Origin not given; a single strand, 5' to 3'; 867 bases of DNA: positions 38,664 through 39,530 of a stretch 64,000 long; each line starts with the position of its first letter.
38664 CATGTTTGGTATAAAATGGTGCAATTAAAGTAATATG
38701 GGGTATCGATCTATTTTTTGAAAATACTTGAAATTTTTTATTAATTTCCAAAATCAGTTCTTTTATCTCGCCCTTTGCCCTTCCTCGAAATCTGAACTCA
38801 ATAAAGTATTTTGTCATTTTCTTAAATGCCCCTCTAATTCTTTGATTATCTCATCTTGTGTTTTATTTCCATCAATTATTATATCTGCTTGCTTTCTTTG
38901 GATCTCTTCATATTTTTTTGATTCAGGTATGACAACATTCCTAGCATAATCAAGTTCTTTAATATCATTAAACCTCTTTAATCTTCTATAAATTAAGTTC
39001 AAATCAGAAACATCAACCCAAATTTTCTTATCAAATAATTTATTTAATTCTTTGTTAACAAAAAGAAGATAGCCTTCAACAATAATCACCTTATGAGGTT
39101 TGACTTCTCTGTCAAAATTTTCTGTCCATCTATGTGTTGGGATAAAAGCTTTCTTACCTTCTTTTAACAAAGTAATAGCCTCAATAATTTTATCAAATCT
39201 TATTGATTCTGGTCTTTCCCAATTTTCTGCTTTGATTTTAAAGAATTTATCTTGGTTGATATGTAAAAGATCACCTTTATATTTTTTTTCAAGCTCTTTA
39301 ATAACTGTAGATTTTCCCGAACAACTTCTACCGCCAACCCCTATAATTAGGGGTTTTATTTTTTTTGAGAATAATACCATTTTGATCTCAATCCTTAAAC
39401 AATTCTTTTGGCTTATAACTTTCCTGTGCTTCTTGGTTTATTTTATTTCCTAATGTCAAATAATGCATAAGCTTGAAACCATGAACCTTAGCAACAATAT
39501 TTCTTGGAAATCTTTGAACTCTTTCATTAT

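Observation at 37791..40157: Mobile-element operon: RHH-like, LemA, NRK-like kinase, 2H phosphoesterase and NUDIX (candidate NAD/ADP-ribose or signalling-nucleotide processing module)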

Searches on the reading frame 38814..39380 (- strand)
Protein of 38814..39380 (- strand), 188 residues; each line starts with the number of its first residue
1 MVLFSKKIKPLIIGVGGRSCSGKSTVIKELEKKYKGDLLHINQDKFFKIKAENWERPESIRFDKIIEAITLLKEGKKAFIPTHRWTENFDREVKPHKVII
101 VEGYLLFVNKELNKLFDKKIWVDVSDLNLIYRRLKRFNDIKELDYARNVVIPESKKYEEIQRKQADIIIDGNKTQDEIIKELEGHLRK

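Call 3: search_protein_families(library=pfam, proteins=[window:38814-39380:-], max_evalue=0.1)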
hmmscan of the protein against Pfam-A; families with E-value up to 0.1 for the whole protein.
window:38814-39380:- (188 aa): 9 families
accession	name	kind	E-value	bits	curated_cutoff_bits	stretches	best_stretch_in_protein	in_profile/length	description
PF00485.24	PRK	-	1.2e-13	51.8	22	1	12-175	1-193/196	Phosphoribulokinase / Uridine kinase family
PF13238.12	AAA_18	-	6.3e-07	30.3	29.4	1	13-137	1-112/128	AAA domain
PF06414.18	Zeta_toxin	-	0.00051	20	22.3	1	7-46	13-54/199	Zeta toxin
PF13207.12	AAA_17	-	0.0014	19.3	27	1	17-136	2-122/136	AAA domain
PF01121.26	CoaE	-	0.0041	17.3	27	0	96-174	104-177/180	Dephospho-CoA kinase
PF13401.12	AAA_22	-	0.0088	16.8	27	1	15-104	10-93/130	AAA domain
PF07931.18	CPT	-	0.019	15.2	22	1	13-64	4-56/172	Chloramphenicol phosphotransferase-like protein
PF13671.12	AAA_33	-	0.02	15.6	27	1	15-52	4-39/143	AAA domain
PF00931.28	NB-ARC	-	0.07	12.8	23.5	0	7-34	17-42/248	NB-ARC domain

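Call 4: search_protein_families(library=ncbifam, proteins=[window:38814-39380:-], max_evalue=0.1)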
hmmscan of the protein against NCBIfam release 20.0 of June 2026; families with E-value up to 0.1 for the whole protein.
window:38814-39380:- (188 aa): 22 families
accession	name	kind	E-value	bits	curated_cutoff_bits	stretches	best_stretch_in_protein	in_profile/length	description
NF004018.0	PRK05480.1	equivalog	5.9e-23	81.4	180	1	7-185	3-201/210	uridine kinase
TIGR00235.1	udk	equivalog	9.7e-22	77.6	220.3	1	9-183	5-199/207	uridine kinase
NF005655.0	PRK07429.1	subfamily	1.3e-14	54.1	236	1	7-178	5-192/326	phosphoribulokinase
TIGR00152.1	TIGR00152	equivalog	7.8e-09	35.6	65.55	2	12-47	1-34/188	dephospho-CoA kinase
NF006085.0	PRK08233.1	equivalog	4.2e-08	33.2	198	1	9-187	4-178/184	hypothetical protein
NF005576.0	PRK07261.1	equivalog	1.2e-06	28.4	224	1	13-57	3-43/171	DNA topology modulation protein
NF006746.0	PRK09270.1-5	subfamily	4e-06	25.9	250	1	93-144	120-176/210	nucleoside/nucleotide kinase family protein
NF005807.0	PRK07667.1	equivalog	0.00043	19.9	221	1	6-37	13-44/193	kinase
NF005994.0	PRK08118.1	equivalog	0.0014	18.7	215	1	11-61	5-48/172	DNA topology modulation protein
NF005115.0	PRK06547.1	equivalog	0.0016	17.8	173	1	9-139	14-141/172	hypothetical protein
NF006743.0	PRK09270.1-2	equivalog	0.0016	17.5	227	0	11-48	29-67/217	nucleoside/nucleotide kinase family protein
NF005255.0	PRK06762.2-2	equivalog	0.0056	16.7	140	1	12-48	5-41/163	hypothetical protein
NF005251.0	PRK06762.1-1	equivalog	0.0064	16.5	183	1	5-46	2-43/171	hypothetical protein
NF033641.1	antiterm_LoaP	exception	0.0087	16.2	125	1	73-173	24-103/166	antiterminator LoaP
NF011062.0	PRK14494.1-1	equivalog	0.02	14.4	323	1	12-120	3-105/231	putative molybdopterin-guanine dinucleotide biosynthesis protein MobB/FeS domain-containing protein protein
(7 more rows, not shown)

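Call 15: search_solved_structures(query=window:38814-39380:-, max_evalue=0.001, show_alignments=3)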
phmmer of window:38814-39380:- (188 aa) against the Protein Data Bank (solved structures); distinct sequences matched with E-value up to 0.001: 17.
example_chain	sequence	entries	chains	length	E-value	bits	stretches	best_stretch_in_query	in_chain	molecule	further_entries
2jeo_A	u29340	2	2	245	2.3e-10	44.2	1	3-170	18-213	URIDINE-CYTIDINE KINASE 1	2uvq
9sgf_A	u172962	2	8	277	2.8e-09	40.7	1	9-170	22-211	Uridine-cytidine kinase 1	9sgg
2p0e_A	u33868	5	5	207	1.2e-08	38.6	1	8-180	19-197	Nicotinamide riboside kinase 1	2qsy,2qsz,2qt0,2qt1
2qg6_A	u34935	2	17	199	1.7e-08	38.1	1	9-181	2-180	Nicotinamide riboside kinase 1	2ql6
3asy_A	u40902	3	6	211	1.9e-08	38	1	9-142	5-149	Uridine kinase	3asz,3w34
6pwz_A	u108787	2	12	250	2.2e-08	37.7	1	9-169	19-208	Uridine-cytidine kinase 2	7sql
1udw_A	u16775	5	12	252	2.3e-08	37.7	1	9-169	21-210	Uridine-cytidine kinase 2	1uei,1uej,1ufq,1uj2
1xrj_A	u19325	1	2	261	2.4e-08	37.7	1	9-169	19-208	Uridine-cytidine kinase 2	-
3w8r_A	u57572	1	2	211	2.4e-08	37.6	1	9-142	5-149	Uridine kinase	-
6n53_A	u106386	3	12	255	2.5e-08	37.6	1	9-169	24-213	Uridine-cytidine kinase 2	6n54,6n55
6gve_J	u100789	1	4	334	9.8e-08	35.6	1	5-170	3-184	Phosphoribulokinase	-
6kev_A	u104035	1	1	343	1.1e-07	35.5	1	5-174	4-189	Phosphoribulokinase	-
6hzk_A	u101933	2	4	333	1.2e-07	35.3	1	5-174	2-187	Phosphoribulokinase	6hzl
9y3v_K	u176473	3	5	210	2.3e-07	34.5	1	8-176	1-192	Uridine kinase P10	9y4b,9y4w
6h7g_A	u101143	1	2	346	2.9e-07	34.1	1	39-175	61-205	Phosphoribulokinase, chloroplastic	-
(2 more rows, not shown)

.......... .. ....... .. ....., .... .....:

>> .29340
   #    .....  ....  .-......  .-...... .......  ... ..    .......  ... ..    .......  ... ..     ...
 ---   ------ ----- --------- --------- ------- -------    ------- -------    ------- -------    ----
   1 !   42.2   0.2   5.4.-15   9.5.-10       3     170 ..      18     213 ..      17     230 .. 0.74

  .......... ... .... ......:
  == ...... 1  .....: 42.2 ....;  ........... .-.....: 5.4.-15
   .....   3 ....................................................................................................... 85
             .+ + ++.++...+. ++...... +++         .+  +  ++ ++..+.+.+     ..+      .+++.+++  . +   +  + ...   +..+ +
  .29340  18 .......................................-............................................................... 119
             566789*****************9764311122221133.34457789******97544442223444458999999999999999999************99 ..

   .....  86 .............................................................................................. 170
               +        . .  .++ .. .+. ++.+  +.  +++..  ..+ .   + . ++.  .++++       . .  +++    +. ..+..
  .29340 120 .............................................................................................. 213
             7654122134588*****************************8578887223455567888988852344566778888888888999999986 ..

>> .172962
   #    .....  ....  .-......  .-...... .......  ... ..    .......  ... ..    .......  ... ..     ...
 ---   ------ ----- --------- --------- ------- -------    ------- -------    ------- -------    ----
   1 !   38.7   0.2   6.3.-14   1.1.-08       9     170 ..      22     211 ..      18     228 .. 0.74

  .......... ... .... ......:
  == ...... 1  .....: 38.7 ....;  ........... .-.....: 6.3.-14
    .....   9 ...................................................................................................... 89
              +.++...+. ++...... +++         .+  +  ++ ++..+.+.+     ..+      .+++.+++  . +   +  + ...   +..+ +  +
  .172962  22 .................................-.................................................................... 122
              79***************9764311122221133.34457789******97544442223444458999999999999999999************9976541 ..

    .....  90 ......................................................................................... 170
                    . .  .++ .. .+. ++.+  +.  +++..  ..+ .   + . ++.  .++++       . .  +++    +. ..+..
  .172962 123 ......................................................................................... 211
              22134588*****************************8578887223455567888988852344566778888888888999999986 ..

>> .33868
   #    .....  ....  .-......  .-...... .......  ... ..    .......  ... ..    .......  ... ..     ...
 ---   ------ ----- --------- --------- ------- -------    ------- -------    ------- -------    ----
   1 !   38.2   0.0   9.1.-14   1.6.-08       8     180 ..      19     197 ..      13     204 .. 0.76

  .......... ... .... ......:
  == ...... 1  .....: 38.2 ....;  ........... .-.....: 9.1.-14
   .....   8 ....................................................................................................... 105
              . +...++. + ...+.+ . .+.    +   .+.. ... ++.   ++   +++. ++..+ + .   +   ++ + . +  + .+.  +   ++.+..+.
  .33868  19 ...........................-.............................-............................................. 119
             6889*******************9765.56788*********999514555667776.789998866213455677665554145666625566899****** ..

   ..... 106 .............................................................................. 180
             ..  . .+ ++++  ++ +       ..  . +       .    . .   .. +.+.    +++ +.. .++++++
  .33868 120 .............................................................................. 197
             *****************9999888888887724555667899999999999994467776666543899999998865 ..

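Call 18: find_homologous_proteins(query=window:38814-39380:-, max_evalue=0.00001)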
Query window:38814-39380:- (188 aa): 166 proteins with E <= 0.00001 among 588 candidates; the best 120 are listed.
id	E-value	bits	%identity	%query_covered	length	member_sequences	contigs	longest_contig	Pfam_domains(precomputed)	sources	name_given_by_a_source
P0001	8.1e-117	406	100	100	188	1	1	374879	PF00485.25,PF13238.13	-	-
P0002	2.6e-101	355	84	100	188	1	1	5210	PF00485.25,PF13238.13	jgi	jgi:uridine kinase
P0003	2.7e-100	352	83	99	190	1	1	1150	PF00485.25,PF13238.13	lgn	-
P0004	3.2e-100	352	83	100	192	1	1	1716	PF00485.25,PF13238.13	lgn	-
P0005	1.0e-98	347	82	100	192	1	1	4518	PF00485.25,PF13238.13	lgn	-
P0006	2.5e-98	346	81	99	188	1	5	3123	PF00485.25,PF13238.13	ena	-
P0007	3.4e-98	345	82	100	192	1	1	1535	PF00485.25,PF13238.13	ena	-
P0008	6.9e-97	341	86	93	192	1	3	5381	PF00485.25,PF13238.13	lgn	-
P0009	2.8e-96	339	81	100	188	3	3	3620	PF00485.25,PF13238.13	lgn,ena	-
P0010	7.4e-95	334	82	93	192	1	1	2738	PF00485.25,PF13238.13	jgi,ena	-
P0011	1.4e-94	333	82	93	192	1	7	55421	PF00485.25,PF13238.13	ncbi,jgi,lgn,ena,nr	ncbi:AAA family ATPase [Candidatus Woesearchaeota archaeon]|nr:AAA family ATPase [Candidatus Woesear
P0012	1.4e-94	333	80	100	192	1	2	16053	PF00485.25,PF13238.13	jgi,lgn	jgi:uridine kinase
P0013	2.0e-94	333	77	100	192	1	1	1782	PF00485.25,PF13238.13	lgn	-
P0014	2.8e-94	332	78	99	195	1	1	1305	PF00485.25,PF13238.13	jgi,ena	-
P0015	1.3e-92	327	77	99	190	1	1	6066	PF00485.25,PF13238.13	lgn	-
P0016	2.4e-92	326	78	99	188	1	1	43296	PF00485.25,PF13238.13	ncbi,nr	ncbi:AAA family ATPase [Candidatus Pacearchaeota archaeon]|nr:AAA family ATPase [Candidatus Pacearch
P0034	5.5e-86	305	73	100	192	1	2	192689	PF00485.25,PF13238.13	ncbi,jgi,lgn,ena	-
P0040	1.6e-84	301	71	100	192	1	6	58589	PF00485.25,PF13238.13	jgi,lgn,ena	-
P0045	2.1e-84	300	71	100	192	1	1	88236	PF00485.25,PF13238.13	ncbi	-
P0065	1.4e-80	288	70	99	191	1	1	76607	PF00485.25,PF13238.13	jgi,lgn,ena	-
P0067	4.5e-80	286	71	95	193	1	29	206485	PF00485.25,PF13238.13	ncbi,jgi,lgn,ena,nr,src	ncbi:hypothetical protein J4476_04850 [Candidatus Woesearchaeota archaeon]|nr:MAG: Uridine kinase [a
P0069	6.1e-80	286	68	100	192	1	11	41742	PF00485.25,PF13238.13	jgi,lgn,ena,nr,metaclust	nr:hypothetical protein [uncultured archaeon]|metaclust:\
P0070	1.6e-79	284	69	100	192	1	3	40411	PF00485.25,PF13238.13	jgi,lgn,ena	-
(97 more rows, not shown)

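Call 20: find_related_loci(query=window:38814-39380:-, collection=genome_contigs, flank=10000)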
Query window:38814-39380:- (188 aa) in genome_contigs; peptide patterns used: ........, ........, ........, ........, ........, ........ (x = any residue, [..] = any of these).
153 stretches matched a pattern; 8 encode a relative of the query (tblastn E <= 1e-3); 8 distinct loci.
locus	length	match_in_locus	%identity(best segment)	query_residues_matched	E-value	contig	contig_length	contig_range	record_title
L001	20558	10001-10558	78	1-186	6e-98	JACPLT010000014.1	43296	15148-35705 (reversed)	MAG: Candidatus Pacearchaeota archaeon isolate NC_groundwater_528_Ag_S-0.1um_33_10 S35_SO-1_scaffold_87803, whole genome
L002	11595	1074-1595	82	1-174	5e-96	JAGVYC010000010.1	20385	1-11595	Candidatus Woesearchaeota archaeon isolate RIFCSPLOWO2_01_FULL_Archaea_34_35 rifcsplowo2_01_scaffold_24805, whole genome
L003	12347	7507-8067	70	1-188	1e-89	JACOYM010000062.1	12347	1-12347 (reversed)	MAG: Candidatus Pacearchaeota archaeon isolate NC_groundwater_179_Ag_S-0.1um_37_8 S4_GD2017_2_S1_scaffold_3421, whole ge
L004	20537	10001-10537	71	1-179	2e-85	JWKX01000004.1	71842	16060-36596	MAG: archaeon GW2011_AR18 QT09_C0004, whole genome shotgun sequence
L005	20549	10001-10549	69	6-188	3e-83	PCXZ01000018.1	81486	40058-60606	MAG: Candidatus Woesearchaeota archaeon CG10_big_fil_rev_8_21_14_0_10_44_13 CG10_8_21_14_0.10_scaffold_304_c, whole geno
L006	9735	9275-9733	69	1-153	1e-71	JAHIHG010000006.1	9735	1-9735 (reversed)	MAG: Nanoarchaeota archaeon isolate KR11_N3.mb.40 KR11_N3.mb.40_k141_4536, whole genome shotgun sequence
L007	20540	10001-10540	52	9-188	4e-58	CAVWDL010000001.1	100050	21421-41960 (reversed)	MAG: uncultured Candidatus Micrarchaeota archaeon isolate MFD01476.bin.2.20 genome assembly, contig: contig_118112, whol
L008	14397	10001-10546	56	4-186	1e-54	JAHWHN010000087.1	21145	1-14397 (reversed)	MAG: Candidatus Woesearchaeota archaeon isolate MP5_1_678 k127_30497860, whole genome shotgun sequence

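Call 23: find_encoding_contigs(protein=P0067, flank=10000, max_places=3)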
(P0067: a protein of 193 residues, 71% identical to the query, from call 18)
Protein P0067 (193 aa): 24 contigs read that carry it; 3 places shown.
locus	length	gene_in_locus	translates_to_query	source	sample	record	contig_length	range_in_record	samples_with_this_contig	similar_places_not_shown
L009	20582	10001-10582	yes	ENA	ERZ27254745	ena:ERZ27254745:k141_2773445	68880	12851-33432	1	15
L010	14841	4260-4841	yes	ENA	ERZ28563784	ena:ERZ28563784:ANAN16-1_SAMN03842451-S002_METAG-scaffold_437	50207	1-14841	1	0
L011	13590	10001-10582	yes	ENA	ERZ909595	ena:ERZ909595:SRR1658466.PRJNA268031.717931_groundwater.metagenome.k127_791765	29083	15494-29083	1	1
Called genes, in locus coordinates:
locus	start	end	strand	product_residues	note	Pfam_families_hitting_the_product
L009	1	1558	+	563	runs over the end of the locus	PF00749:tRNA-synt_1c, PF03950:tRNA-synt_1c_C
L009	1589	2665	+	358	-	PF00579:tRNA-synt_1b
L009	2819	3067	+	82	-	-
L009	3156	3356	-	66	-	PF01194:RNA_pol_N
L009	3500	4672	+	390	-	PF00291:PALP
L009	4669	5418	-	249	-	PF03807:F420_oxidored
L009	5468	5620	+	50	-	-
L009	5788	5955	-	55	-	-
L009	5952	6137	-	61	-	-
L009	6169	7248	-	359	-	PF01368:DHH (weak), PF02272:DHHA1 (weak)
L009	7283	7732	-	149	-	PF00293:NUDIX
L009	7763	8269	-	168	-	PF01936:NYN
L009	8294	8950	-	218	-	PF02163:Peptidase_M50 (weak)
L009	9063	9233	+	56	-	-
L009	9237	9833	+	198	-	PF04011:LemA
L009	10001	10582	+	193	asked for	PF13238:AAA_18 (weak), PF00485:PRK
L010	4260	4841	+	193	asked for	PF13238:AAA_18 (weak), PF00485:PRK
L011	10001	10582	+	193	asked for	PF13238:AAA_18 (weak), PF00485:PRK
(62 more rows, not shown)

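Call 24: find_encoding_contigs(protein=P0034, flank=10000, max_places=2)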
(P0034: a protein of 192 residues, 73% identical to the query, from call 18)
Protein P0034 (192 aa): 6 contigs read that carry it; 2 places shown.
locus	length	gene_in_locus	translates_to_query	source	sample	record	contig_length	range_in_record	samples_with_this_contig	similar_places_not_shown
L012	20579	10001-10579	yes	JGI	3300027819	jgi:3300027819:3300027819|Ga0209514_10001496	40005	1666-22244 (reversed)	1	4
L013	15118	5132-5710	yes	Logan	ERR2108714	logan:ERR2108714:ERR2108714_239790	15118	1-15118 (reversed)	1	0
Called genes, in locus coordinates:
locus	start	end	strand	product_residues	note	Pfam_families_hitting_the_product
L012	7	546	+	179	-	-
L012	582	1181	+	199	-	PF22175:Ogg-HhH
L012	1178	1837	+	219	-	PF00730:HhH-GPD, PF00633:HHH (weak)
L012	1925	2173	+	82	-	-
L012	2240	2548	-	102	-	-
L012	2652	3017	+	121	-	-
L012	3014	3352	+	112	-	PF01981:PTH2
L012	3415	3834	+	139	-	-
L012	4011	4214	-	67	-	-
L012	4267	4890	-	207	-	-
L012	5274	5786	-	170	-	PF03703:bPH_2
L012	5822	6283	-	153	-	PF10263:SprT-like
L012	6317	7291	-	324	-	-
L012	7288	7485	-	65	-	PF01194:RNA_pol_N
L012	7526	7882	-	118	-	-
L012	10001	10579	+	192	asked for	PF00485:PRK, PF13238:AAA_18 (weak)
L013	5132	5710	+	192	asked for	PF00485:PRK, PF13238:AAA_18 (weak)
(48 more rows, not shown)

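Call 26: find_related_loci(query=A1, collection=genome_contigs, flank=10000)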
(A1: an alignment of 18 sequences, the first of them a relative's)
Query A1 (188 aa) in genome_contigs; peptide patterns used: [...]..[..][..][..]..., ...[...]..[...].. (x = any residue, [..] = any of these).
19 stretches matched a pattern; 11 encode a relative of the query (tblastn E <= 1e-3); 11 distinct loci.
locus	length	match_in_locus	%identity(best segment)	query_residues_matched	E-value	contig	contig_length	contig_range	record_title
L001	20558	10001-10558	78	1-186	7e-98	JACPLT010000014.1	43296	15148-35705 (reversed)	MAG: Candidatus Pacearchaeota archaeon isolate NC_groundwater_528_Ag_S-0.1um_33_10 S35_SO-1_scaffold_87803, whole genome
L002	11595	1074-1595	82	1-174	6e-96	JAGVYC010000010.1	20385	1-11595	Candidatus Woesearchaeota archaeon isolate RIFCSPLOWO2_01_FULL_Archaea_34_35 rifcsplowo2_01_scaffold_24805, whole genome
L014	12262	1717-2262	74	2-183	4e-91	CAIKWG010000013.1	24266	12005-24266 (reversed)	uncultured archaeon isolate MJ-time_bin-4269 genome assembly, contig: bin-4269:13/56, whole genome shotgun sequence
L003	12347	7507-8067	70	1-188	2e-89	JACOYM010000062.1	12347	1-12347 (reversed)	MAG: Candidatus Pacearchaeota archaeon isolate NC_groundwater_179_Ag_S-0.1um_37_8 S4_GD2017_2_S1_scaffold_3421, whole ge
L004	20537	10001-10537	71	1-179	2e-85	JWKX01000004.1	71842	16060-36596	MAG: archaeon GW2011_AR18 QT09_C0004, whole genome shotgun sequence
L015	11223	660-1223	67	1-188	2e-83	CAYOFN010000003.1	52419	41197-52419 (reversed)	MAG TPA_asm: Candidatus Woesearchaeota archaeon isolate SRP178699_co1_587 genome assembly, contig: NODE_554_length_52419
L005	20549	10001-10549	69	6-188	4e-83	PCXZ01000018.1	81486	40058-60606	MAG: Candidatus Woesearchaeota archaeon CG10_big_fil_rev_8_21_14_0_10_44_13 CG10_8_21_14_0.10_scaffold_304_c, whole geno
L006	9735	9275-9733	69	1-153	2e-71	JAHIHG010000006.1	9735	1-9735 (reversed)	MAG: Nanoarchaeota archaeon isolate KR11_N3.mb.40 KR11_N3.mb.40_k141_4536, whole genome shotgun sequence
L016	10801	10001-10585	55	4-183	4e-71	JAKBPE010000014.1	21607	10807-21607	MAG: bacterium isolate LSA4.bin48 NODE_2700_length_21607_cov_3.122998, whole genome shotgun sequence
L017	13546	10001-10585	55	1-188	2e-66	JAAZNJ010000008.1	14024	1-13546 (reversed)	MAG: Candidatus Woesearchaeota archaeon isolate AS27yjCOA_155 15633_AS27, whole genome shotgun sequence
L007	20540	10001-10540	52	9-188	5e-58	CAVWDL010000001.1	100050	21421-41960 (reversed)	MAG: uncultured Candidatus Micrarchaeota archaeon isolate MFD01476.bin.2.20 genome assembly, contig: contig_118112, whol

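Call 27: find_related_loci(query=A1, collection=metagenome_contigs, flank=10000)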
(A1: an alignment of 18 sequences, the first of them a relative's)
Query A1 (188 aa) in metagenome_contigs; peptide patterns used: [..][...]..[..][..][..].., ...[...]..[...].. (x = any residue, [..] = any of these).
121 stretches matched a pattern; 64 encode a relative of the query (tblastn E <= 1e-3); 64 distinct loci.
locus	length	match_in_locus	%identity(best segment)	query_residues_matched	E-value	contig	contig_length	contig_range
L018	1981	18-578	78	1-187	7e-104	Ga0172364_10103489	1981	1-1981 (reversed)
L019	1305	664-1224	78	1-187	2e-106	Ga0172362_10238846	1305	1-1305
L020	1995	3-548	81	7-188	3e-103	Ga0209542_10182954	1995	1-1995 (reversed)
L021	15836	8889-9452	77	1-188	1e-96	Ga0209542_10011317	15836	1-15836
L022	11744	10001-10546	78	7-188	2e-96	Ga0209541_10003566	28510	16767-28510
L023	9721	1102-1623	82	1-174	2e-95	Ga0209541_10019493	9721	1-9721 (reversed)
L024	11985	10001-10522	82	1-174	1e-94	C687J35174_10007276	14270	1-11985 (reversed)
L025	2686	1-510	80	17-186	6e-96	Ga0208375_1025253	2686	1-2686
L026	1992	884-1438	76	3-187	1e-96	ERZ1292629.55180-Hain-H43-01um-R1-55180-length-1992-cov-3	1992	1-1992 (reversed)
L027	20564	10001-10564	73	1-188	2e-91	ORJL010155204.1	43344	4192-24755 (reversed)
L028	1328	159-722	72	1-188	4e-98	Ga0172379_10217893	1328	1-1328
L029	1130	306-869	70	1-188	2e-98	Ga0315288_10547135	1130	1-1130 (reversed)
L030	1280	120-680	71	1-187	6e-97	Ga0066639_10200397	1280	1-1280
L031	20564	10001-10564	71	1-188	1e-89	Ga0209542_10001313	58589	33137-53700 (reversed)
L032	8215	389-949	70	1-187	3e-89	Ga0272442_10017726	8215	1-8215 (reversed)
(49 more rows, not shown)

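Call 32: search_protein_families(library=padloc, proteins=[window:38814-39380:-], max_evalue=0.01)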
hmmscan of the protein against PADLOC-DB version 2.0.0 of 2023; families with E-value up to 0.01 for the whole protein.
window:38814-39380:- (188 aa): 1 family
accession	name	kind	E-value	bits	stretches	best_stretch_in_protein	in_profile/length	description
PDLC02373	dCTPase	-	0.00051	17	1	9-178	153-253/630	-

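Call 33: search_protein_families(library=phrogs, proteins=[window:38814-39380:-], max_evalue=0.001)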
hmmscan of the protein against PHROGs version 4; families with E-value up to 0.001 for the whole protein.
window:38814-39380:- (188 aa): 2 families
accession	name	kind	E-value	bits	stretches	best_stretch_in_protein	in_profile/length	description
phrog_2071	-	other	5e-06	27.5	1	5-56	12-61/282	ATPase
phrog_1815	-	other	0.00023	22.5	0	15-35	8-28/197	guanylate kinase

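Call 34: find_encoding_contigs(protein=P0065, flank=10000, max_places=1)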
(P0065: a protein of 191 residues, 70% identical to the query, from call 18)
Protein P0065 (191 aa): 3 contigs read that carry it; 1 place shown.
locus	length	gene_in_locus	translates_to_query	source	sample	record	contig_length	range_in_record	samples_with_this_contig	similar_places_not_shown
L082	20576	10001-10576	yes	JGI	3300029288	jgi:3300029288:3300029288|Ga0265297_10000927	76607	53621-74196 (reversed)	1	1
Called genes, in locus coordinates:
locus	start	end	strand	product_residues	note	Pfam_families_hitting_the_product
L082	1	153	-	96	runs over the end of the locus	-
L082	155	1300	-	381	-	PF01420:Methylase_S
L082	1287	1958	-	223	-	PF05866:RusA (weak)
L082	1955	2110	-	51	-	-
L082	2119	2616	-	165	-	PF24838:8xMP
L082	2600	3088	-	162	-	PF13676:TIR_2, PF08937:ThsB_TIR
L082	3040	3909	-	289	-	-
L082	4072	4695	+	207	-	PF22662:Csa3_N (weak), PF19810:HFX_2341_N (weak), PF09651:Cas_APE2256 (weak)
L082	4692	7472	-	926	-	PF00270:DEAD, PF04851:ResIII, PF18766:SWI2_SNF2, PF00271:Helicase_C (weak), PF08463:EcoEI_R_C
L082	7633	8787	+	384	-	PF00589:Phage_integrase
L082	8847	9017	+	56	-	-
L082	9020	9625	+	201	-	PF04011:LemA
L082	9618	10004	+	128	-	-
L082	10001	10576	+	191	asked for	PF00485:PRK, PF13238:AAA_18 (weak)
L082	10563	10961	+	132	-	PF00293:NUDIX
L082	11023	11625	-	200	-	-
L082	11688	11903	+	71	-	-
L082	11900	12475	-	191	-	-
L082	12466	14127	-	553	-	-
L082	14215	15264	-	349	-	PF00145:DNA_methylase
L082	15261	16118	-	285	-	PF09521:RE_NgoPII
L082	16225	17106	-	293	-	PF01446:Rep_1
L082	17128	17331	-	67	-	-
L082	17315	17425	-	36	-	-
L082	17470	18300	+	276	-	-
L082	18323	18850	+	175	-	-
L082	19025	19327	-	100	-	-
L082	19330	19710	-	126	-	-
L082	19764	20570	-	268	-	-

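Call 35: find_encoding_contigs(protein=P0070, flank=10000, max_places=1)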
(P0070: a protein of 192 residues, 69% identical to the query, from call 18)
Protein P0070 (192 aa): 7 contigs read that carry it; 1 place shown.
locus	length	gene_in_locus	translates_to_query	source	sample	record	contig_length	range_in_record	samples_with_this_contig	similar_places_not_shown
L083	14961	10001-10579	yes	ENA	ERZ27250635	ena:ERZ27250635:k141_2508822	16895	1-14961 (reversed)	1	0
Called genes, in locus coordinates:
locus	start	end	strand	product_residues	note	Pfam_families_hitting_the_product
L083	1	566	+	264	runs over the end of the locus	PF01555:N6_N4_Mtase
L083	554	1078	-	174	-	-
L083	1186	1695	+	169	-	-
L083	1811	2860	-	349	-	-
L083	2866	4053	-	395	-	-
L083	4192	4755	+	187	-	-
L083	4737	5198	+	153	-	-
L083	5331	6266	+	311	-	-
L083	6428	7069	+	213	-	-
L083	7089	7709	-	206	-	-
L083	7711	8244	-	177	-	PF01300:Sua5_yciO_yrdC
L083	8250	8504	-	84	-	-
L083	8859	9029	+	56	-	-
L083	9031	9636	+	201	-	PF04011:LemA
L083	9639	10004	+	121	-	-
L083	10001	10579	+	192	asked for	PF00485:PRK, PF13238:AAA_18 (weak)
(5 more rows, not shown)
